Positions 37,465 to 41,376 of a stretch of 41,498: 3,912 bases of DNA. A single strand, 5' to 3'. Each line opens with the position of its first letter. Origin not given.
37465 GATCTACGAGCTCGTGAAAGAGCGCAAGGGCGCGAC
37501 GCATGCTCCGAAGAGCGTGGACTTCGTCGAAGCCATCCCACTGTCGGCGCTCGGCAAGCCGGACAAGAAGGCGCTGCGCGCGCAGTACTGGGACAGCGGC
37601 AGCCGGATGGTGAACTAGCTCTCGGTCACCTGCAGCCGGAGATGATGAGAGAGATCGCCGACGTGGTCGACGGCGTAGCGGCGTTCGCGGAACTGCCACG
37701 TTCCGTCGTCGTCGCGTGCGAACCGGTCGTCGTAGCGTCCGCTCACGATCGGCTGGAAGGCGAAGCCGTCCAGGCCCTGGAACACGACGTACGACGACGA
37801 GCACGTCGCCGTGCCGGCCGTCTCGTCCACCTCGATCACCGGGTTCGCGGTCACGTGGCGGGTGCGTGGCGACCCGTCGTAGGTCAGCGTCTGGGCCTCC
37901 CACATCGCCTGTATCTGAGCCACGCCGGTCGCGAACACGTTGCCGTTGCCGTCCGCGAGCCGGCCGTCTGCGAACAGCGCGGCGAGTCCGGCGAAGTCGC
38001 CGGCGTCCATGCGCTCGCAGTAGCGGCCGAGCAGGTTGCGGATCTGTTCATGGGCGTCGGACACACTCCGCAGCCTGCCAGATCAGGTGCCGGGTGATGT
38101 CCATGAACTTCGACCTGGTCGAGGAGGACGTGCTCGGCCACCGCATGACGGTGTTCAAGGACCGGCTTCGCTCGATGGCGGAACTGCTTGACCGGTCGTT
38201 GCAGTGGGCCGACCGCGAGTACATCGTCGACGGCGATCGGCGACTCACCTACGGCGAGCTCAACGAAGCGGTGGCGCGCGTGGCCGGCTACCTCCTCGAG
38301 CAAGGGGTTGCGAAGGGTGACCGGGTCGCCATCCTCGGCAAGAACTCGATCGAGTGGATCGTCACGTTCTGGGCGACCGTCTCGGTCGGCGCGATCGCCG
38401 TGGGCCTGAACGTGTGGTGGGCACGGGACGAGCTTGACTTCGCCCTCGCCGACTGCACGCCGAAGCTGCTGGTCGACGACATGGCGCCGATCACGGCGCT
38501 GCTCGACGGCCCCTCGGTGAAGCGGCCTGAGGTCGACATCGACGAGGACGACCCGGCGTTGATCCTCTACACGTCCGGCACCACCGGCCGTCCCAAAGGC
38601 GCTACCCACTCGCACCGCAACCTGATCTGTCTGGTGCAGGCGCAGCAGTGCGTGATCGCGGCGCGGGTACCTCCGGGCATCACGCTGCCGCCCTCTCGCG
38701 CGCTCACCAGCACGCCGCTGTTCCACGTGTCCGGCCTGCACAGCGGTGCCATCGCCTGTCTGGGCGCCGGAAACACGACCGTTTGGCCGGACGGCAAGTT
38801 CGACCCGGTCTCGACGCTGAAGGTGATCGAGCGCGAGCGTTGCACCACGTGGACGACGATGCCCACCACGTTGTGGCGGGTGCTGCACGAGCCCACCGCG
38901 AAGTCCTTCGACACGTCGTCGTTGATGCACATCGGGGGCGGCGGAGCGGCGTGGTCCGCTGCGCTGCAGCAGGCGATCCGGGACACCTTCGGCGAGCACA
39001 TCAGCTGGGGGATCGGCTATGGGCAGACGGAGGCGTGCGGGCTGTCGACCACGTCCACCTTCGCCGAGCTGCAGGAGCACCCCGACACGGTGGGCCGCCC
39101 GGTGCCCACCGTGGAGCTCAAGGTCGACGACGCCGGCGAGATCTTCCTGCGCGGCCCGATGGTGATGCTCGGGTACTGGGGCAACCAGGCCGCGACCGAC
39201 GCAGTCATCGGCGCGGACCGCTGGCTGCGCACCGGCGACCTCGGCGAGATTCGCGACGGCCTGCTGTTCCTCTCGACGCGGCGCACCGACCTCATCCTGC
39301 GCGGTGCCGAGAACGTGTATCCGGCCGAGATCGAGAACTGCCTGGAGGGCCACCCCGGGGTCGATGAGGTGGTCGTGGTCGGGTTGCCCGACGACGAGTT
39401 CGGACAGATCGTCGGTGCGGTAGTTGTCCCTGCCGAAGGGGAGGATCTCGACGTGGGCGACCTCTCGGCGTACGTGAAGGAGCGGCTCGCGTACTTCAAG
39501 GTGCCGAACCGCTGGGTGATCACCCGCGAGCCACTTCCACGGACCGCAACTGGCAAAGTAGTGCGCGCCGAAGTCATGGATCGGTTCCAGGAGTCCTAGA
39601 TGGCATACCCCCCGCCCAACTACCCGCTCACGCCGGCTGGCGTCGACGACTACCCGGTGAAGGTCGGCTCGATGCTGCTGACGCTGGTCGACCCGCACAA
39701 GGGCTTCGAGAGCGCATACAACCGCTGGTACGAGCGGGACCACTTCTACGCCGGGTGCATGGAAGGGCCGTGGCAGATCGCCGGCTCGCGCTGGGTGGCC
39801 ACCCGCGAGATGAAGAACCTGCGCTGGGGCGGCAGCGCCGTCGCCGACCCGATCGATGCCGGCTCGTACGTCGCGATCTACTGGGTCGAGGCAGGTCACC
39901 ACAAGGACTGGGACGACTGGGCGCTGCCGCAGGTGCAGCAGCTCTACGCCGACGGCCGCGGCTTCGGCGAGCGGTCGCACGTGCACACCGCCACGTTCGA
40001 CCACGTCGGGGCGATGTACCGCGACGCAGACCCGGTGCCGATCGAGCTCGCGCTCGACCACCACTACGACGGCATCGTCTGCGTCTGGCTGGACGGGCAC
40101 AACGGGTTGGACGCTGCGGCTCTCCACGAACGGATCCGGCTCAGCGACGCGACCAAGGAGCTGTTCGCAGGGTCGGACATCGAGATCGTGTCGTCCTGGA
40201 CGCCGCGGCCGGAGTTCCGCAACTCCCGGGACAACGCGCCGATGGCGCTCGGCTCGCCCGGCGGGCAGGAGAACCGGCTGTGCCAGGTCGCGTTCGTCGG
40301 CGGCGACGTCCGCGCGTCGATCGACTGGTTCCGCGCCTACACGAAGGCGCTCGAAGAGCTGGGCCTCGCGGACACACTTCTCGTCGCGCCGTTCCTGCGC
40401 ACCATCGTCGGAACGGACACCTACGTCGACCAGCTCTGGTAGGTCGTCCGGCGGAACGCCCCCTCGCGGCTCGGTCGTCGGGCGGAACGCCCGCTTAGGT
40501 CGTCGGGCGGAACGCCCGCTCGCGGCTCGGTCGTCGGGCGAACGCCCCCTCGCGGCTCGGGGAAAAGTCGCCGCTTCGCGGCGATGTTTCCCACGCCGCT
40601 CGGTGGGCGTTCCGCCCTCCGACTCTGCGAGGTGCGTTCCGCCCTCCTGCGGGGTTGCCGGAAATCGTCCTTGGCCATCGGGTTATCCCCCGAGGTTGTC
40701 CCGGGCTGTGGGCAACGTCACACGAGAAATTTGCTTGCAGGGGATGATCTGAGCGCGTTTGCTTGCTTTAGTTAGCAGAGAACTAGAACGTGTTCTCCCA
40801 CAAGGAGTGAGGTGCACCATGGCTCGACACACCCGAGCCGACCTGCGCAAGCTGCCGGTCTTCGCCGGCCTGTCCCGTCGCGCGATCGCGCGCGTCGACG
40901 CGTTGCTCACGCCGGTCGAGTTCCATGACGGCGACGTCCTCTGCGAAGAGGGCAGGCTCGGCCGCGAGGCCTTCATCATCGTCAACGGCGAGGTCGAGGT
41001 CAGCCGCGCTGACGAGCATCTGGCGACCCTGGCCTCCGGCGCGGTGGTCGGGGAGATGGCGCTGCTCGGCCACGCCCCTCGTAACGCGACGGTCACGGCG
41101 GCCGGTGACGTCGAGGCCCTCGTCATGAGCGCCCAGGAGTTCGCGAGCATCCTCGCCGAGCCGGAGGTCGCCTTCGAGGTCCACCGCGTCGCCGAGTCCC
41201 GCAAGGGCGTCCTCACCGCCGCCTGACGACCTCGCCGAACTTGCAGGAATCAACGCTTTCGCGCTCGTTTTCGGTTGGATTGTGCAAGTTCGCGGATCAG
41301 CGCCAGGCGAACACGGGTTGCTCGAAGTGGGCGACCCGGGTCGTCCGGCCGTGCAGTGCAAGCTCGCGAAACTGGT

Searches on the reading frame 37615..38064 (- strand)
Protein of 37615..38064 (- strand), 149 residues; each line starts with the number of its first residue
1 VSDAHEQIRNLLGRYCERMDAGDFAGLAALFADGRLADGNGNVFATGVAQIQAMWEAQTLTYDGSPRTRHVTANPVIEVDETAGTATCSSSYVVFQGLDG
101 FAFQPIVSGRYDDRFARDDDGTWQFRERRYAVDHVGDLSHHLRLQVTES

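Call 13: search_protein_families(library=pfam, proteins=[window:37615-38064:-])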
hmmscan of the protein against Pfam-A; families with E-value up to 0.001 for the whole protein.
window:37615-38064:- (149 aa): 2 families
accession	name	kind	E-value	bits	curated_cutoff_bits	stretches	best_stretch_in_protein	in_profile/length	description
PF13577.12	SnoaL_4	-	5.3e-21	75.4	24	1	3-129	4-126/126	SnoaL-like domain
PF00866.24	Ring_hydroxyl_B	-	3e-05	24.5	27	1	63-134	70-139/144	Ring hydroxylating beta subunit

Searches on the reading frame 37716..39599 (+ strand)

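Call 13: search_protein_families(library=pfam, proteins=[window:37716-39599:+])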
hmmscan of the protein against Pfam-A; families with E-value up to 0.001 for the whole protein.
window:37716-39599:+ (627 aa): 3 families
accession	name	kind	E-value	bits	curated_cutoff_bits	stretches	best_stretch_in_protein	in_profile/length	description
PF00501.34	AMP-binding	-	4e-75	253.4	29.9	1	163-488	7-384/384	AMP-binding enzyme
PF13193.12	AMP-binding_C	-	1.3e-16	61.7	24.5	1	538-614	1-76/76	AMP-binding enzyme C-terminal domain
PF23562.2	AMP-binding_C_3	-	0.00019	22.3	20.8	0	526-626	4-114/124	AMP-binding enzyme C-terminal domain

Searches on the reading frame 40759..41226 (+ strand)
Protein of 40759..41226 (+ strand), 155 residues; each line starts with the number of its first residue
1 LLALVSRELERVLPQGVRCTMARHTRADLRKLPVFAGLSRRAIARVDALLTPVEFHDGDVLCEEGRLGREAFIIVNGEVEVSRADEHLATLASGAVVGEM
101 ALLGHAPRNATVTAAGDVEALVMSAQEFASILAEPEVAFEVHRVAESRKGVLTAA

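Call 13: search_protein_families(library=pfam, proteins=[window:40759-41226:+])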
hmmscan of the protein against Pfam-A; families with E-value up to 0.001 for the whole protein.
window:40759-41226:+ (155 aa): 1 family
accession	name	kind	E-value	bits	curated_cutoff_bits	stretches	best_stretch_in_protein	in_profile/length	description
PF00027.35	cNMP_binding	-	1.4e-18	67.1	27.5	1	53-133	2-87/89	Cyclic nucleotide-binding domain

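Call 46: search_protein_families(library=pfam, proteins=[window:40759-41226:+], max_evalue=0.1)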
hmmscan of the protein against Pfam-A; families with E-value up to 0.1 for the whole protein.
window:40759-41226:+ (155 aa): 2 families
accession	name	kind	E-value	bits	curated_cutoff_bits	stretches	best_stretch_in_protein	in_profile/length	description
PF00027.35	cNMP_binding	-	1.4e-18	67.1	27.5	1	53-133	2-87/89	Cyclic nucleotide-binding domain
PF07883.17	Cupin_2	-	0.013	15.6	27.2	1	69-111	19-60/70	Cupin domain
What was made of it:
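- On CRP/FNR-type binding site: The cNMP-domain ORF at 40759-41226 has no HTH (calls 13, 46).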
